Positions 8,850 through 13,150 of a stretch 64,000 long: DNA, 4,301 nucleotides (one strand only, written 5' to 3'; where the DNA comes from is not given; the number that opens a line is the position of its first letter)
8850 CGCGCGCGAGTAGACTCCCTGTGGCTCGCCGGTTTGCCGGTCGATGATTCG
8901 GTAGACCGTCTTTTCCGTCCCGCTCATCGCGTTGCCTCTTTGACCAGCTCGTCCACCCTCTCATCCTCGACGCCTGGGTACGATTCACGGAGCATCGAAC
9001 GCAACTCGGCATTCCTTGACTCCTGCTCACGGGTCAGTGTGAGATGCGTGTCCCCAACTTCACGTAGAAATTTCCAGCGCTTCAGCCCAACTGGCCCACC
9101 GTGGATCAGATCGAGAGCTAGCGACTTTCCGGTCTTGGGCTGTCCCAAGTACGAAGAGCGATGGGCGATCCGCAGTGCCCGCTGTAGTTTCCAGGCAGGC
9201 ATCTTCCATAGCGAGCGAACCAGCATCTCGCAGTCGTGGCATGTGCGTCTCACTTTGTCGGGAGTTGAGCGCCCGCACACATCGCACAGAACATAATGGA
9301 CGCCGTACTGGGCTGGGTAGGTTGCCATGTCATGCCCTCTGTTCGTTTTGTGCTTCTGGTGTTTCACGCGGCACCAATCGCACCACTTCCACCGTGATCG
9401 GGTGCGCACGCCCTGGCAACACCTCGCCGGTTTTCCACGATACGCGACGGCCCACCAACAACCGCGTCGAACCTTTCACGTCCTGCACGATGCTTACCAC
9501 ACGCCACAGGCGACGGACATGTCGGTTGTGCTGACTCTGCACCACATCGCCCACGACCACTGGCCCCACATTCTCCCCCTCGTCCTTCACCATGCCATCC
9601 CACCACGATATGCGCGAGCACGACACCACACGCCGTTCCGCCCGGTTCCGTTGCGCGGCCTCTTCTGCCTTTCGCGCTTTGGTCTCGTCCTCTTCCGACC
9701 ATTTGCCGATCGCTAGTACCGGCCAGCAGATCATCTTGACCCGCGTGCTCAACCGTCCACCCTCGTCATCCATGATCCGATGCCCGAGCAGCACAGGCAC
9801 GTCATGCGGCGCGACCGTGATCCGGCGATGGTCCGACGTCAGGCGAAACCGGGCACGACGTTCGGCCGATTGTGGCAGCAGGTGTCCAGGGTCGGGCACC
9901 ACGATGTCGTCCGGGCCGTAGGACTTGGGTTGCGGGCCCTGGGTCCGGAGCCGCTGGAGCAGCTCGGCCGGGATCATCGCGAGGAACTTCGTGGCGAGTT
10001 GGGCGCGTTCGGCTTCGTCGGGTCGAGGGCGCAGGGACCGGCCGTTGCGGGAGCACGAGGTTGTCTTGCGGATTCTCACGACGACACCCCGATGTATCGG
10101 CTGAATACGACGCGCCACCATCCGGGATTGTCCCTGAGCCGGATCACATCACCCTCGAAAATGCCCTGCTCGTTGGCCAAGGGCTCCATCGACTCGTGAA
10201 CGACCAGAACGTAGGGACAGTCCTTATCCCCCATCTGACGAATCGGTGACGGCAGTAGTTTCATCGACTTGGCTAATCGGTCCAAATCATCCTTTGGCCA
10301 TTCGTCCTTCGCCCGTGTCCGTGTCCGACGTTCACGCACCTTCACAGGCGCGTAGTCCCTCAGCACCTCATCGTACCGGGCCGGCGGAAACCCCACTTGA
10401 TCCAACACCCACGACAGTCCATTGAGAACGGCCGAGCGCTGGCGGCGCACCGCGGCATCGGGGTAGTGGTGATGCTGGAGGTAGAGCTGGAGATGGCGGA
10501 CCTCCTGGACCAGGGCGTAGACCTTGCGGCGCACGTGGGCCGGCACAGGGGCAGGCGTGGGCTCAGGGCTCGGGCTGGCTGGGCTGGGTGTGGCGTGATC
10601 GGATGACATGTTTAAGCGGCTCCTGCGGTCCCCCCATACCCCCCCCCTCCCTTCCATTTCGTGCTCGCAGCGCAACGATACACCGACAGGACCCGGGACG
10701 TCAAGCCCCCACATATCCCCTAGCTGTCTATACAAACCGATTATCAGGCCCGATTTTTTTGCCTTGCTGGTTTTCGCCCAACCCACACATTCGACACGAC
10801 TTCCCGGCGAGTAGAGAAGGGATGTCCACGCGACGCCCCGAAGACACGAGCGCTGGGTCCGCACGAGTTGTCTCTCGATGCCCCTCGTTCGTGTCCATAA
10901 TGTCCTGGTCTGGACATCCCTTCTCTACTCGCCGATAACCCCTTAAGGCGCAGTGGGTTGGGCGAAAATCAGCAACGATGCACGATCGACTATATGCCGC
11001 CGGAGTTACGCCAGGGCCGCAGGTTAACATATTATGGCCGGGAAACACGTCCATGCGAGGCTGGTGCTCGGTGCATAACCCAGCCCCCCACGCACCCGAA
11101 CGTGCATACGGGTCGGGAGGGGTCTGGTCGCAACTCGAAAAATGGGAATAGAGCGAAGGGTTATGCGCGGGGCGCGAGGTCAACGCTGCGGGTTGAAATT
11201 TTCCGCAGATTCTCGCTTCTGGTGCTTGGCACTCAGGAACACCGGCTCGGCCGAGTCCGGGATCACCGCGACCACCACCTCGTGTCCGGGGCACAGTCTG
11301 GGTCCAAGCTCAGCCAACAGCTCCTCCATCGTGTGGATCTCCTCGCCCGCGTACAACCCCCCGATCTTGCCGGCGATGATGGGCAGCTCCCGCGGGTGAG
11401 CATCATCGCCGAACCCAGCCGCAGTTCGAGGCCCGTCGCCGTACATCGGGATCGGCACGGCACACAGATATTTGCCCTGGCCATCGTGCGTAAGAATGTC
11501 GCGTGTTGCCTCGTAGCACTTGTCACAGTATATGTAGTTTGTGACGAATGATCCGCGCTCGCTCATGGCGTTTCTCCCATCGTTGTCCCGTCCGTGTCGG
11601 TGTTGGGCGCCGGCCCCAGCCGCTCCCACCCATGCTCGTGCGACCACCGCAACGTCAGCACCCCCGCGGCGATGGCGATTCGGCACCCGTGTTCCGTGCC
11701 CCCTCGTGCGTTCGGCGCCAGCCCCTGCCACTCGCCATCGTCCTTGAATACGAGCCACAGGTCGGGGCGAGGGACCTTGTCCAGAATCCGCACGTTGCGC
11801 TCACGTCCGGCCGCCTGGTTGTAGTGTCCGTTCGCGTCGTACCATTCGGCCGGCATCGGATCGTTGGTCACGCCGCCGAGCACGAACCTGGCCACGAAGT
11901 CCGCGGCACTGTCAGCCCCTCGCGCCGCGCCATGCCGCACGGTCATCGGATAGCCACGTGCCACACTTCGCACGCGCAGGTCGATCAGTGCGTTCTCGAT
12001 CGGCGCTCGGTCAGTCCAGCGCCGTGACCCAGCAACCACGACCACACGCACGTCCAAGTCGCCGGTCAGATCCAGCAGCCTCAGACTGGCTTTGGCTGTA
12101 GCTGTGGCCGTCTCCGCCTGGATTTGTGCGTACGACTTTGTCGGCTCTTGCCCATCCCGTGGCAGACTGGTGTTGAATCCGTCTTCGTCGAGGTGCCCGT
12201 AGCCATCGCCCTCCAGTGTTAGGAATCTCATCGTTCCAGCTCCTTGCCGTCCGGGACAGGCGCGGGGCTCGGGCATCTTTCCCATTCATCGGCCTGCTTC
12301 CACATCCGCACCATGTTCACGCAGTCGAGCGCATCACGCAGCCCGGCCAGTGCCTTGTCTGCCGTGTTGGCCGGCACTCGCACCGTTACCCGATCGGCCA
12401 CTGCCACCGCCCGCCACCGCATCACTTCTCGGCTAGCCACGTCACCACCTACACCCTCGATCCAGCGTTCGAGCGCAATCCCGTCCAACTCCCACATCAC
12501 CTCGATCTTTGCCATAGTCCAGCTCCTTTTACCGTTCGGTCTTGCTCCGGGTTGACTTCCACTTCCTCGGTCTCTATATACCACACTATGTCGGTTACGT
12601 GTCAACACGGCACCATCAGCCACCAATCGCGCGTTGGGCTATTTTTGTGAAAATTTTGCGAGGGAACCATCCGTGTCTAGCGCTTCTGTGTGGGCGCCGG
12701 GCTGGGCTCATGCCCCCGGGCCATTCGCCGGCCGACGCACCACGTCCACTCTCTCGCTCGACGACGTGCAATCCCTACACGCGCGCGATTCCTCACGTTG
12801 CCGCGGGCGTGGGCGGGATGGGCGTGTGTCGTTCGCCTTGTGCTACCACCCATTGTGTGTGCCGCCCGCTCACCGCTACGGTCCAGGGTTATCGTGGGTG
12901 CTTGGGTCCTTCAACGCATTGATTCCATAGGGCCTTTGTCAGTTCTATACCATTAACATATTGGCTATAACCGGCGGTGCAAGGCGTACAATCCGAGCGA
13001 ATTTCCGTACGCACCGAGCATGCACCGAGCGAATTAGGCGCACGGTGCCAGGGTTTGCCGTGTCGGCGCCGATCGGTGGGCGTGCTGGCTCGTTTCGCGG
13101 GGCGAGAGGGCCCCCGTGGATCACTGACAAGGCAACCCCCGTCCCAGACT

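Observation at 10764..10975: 212-nt rod-shaped hairpin with symmetric bubbles: 6S-like RNA or hairpin origin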

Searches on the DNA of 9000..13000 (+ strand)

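Call 7: search_dna_similar(query=window:9000-13000:+, collection=phages, mode=distant)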
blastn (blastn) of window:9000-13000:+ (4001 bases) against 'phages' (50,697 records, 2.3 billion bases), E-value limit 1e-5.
No match.

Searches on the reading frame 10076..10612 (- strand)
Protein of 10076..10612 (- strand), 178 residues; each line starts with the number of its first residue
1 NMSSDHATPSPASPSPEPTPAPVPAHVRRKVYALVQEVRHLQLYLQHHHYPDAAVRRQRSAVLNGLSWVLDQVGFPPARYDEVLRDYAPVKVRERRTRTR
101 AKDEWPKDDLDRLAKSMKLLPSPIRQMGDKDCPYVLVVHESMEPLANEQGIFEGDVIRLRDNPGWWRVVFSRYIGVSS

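Call 12: search_protein_families(library=phrogs, proteins=[window:10076-10612:-], max_evalue=0.01)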
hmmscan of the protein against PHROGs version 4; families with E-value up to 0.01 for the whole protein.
window:10076-10612:- (178 aa): 0 families

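Call 13: search_protein_families(library=pfam, proteins=[window:10076-10612:-], max_evalue=0.01)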
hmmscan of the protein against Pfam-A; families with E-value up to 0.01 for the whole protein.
window:10076-10612:- (178 aa): 0 families

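Call 19: find_related_loci(query=window:10076-10612:-, collection=viral_contigs, flank=4000)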
Query window:10076-10612:- (178 aa) in viral_contigs; peptide patterns used: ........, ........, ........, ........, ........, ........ (x = any residue, [..] = any of these).
2 stretches matched a pattern, but none encodes a relative of the query by tblastn (E <= 1e-3).

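Call 27: search_dna_similar(query=window:10076-10612:-, collection=phages, mode=protein, max_evalue=0.01, max_rows=15)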
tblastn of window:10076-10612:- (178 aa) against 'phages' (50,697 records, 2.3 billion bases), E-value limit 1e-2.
No match.

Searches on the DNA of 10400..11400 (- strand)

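Call 6: search_rna_families(source=window, start=10400, end=11400, threshold=evalue, max_evalue=10)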
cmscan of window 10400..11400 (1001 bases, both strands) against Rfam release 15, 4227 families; matches with E-value up to 10: 4.
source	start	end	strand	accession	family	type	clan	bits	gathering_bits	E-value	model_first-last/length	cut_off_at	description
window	11228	11303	+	RF03541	Flavi_ISFV_xrRNA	Cis-reg;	-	19.7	50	0.16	1-89/89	no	Insect-specific Flavivirus exoribonuclease-resistant RNA element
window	11312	11400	+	RF02146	MEG8_2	Gene; lncRNA;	-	17.9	45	4.6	1-96/111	3'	Maternally expressed 8 exon 2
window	10400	10507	-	RF02237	asX3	Gene; sRNA;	-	16.3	40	1.1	1-173/182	3'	Xanthomonas sRNA asX3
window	10657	10721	-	RF00622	CPEB3_ribozyme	Gene; ribozyme;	-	14.1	35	1.6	1-78/78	no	Mammalian CPEB3 ribozyme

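Call 92: build_rna_model(alignment_id=A6)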
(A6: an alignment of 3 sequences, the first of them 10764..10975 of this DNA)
Model R1 built from alignment A6 (3 sequences, 212 columns); structure: RNAalifold consensus.
model positions 211; base pairs 77; branch points 0; effective number of sequences 0.86; information 0.59 bits per position. Calibrated on 0.2 Mb of random sequence (short: E-values are rough).
structure used (alignment columns):
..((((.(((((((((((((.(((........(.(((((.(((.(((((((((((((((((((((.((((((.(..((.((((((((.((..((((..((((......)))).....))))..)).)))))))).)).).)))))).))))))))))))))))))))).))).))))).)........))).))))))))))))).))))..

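Call 93: search_with_rna_model(model_id=R1, sources=[window, L008, L009, L012, L013, L018, L020, L021, L023, L024, L025, L026, L027], max_evalue=10, make_alignment=true)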
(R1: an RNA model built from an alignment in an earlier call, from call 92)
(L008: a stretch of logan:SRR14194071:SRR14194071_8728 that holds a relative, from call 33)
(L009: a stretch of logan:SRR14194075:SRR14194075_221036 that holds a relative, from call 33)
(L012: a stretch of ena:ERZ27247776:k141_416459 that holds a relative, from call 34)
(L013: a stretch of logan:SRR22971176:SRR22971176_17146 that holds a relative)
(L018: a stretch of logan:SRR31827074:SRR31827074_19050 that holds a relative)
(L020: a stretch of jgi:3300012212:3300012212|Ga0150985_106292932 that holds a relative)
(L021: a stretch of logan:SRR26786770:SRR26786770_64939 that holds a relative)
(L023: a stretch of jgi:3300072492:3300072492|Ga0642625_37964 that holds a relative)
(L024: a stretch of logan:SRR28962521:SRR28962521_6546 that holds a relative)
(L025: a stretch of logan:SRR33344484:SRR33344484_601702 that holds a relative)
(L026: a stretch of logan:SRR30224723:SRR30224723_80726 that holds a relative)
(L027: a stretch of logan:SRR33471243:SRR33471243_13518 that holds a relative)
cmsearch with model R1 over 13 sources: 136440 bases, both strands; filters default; matches with E-value up to 10: 18.
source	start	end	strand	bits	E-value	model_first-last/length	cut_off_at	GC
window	10764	10975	-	224.6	1.1e-50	1-211/211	no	0.58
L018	1351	1561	+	218.8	2.5e-49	1-211/211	no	0.56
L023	1483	1693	+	215.1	1.8e-48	1-211/211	no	0.54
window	10764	10975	+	114.9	4.2e-25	1-211/211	no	0.58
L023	1483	1693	-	102.1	4e-22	1-211/211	no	0.54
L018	1351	1561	-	91.4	1.3e-19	1-211/211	no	0.56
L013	5679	5870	+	32.1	8.5e-06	1-211/211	no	0.55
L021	2192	2251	+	11.1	0.69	1-211/211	no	0.7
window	28187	28223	-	10.3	1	1-211/211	no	0.7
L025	1129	1188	-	9.5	1.6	76-137/211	no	0.58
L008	1392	1449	+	9.2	1.9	1-211/211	no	0.69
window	47227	47274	-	8.9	2.2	23-189/211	no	0.77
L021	5500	5547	+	7.5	4.8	1-211/211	no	0.69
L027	3805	3835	+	7.4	5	1-211/211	no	0.58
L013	6519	6620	+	7.3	5.2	1-211/211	no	0.63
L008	2402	2452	+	6.6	7.8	1-211/211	no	0.67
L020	1005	1065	+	6.3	9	1-211/211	no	0.61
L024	4274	4359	+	6.2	9.5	1-211/211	no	0.71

Alignment A7: 18 matches aligned to the model, 274 columns, each read 5' to 3' on its own strand. Consensus structure (alignment columns), stored with it:
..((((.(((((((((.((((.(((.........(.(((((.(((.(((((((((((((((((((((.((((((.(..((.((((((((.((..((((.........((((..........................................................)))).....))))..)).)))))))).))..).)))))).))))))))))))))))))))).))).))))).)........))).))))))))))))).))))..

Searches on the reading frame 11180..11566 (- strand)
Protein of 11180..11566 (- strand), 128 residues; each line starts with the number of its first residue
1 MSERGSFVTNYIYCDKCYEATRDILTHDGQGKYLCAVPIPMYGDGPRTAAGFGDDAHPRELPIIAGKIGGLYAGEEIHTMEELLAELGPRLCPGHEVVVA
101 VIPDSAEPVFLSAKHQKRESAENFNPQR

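Call 31: find_homologous_proteins(query=window:11180-11566:-)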
Query window:11180-11566:- (128 aa): 218 proteins with E <= 0.001 among 226 candidates; the best 120 are listed.
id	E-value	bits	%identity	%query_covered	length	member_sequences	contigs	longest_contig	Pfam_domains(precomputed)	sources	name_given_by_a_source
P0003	8.5e-83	293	100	100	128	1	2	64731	-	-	-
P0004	1.4e-46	176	68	90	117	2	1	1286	-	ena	-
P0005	1.5e-43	166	67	91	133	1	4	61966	-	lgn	-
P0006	1.4e-31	127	57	89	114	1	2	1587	-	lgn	-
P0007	5.1e-26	110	53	93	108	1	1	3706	-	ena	-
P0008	1.1e-23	102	50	88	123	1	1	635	-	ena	-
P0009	4.0e-23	100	51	88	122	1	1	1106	-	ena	-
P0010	4.3e-21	94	50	84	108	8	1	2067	-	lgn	-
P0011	9.1e-20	89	48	92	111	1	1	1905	-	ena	-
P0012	2.3e-19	88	45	91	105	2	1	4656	-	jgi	-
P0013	6.4e-19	87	47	94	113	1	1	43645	-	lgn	-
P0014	6.4e-19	87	49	83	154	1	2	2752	-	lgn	-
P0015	9.8e-19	86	47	95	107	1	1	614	-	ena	-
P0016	1.0e-18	86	44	93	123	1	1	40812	-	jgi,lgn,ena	-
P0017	1.5e-18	85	50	86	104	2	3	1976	-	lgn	-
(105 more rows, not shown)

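Call 33: find_encoding_contigs(protein=P0005, flank=6000, max_places=4)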
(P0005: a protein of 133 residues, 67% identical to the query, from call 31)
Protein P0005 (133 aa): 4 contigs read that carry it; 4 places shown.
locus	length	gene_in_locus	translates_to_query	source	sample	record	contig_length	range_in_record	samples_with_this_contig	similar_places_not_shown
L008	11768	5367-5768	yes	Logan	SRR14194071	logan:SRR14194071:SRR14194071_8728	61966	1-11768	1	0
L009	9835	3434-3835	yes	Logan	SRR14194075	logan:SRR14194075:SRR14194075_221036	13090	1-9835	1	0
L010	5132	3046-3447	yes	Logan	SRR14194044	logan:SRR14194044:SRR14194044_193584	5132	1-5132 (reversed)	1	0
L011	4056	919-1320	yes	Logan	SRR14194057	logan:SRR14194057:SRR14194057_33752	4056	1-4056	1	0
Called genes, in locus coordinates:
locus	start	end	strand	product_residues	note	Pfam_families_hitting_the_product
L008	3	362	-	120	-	?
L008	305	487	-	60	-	-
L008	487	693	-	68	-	-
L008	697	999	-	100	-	-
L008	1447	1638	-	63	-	-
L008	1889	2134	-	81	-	-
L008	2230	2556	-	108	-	-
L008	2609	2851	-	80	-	-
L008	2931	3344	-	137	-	-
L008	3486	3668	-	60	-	-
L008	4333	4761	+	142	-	-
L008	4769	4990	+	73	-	-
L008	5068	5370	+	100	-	-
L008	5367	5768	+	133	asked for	-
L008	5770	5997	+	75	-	-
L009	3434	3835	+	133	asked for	-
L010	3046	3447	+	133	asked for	-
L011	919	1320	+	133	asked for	-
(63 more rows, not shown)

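Call 34: find_encoding_contigs(protein=P0004, flank=3000, max_places=3)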
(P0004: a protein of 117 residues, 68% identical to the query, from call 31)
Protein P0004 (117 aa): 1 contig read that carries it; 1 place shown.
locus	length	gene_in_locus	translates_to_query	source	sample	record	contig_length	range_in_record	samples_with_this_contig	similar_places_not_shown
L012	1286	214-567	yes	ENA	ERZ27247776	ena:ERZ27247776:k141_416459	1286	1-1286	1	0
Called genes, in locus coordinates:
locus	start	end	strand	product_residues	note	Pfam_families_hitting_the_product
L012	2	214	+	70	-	?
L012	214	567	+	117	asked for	-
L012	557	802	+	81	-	-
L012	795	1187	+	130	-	PF18909:dGTP_diPhyd_N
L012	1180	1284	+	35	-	?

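Call 83: search_protein_families(library=pfam, proteins=[window:11180-11566:-], max_evalue=5)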
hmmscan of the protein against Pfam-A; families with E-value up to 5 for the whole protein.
window:11180-11566:- (128 aa): 0 families

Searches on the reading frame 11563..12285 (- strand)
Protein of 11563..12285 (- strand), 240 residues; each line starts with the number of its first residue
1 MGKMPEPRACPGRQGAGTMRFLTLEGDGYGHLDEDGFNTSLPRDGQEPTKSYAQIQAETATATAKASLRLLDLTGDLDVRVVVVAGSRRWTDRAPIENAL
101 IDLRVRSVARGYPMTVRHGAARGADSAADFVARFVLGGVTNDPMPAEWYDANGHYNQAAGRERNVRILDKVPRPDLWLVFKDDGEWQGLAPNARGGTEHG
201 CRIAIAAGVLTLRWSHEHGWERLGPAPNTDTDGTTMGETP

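Call 12: search_protein_families(library=phrogs, proteins=[window:11563-12285:-], max_evalue=0.01)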
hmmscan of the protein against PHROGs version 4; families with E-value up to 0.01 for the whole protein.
window:11563-12285:- (240 aa): 1 family
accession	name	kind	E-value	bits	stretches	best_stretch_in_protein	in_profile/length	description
phrog_289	-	other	5e-15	56.3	1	71-186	14-118/500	GTP-binding domain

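Call 13: search_protein_families(library=pfam, proteins=[window:11563-12285:-], max_evalue=0.01)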
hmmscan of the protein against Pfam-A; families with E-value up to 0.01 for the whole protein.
window:11563-12285:- (240 aa): 1 family
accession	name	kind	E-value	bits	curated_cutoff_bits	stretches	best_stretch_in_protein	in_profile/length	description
PF10686.14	YAcAr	-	4.8e-07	29.9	28.2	1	81-133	2-50/66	YspA, cpYpsA-related SLOG family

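Call 20: find_related_loci(query=window:11563-12285:-, collection=viral_contigs, flank=4000)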
Query window:11563-12285:- (240 aa) in viral_contigs; peptide patterns used: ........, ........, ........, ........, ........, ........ (x = any residue, [..] = any of these).
No stretch of DNA in the collection matches any of the patterns.
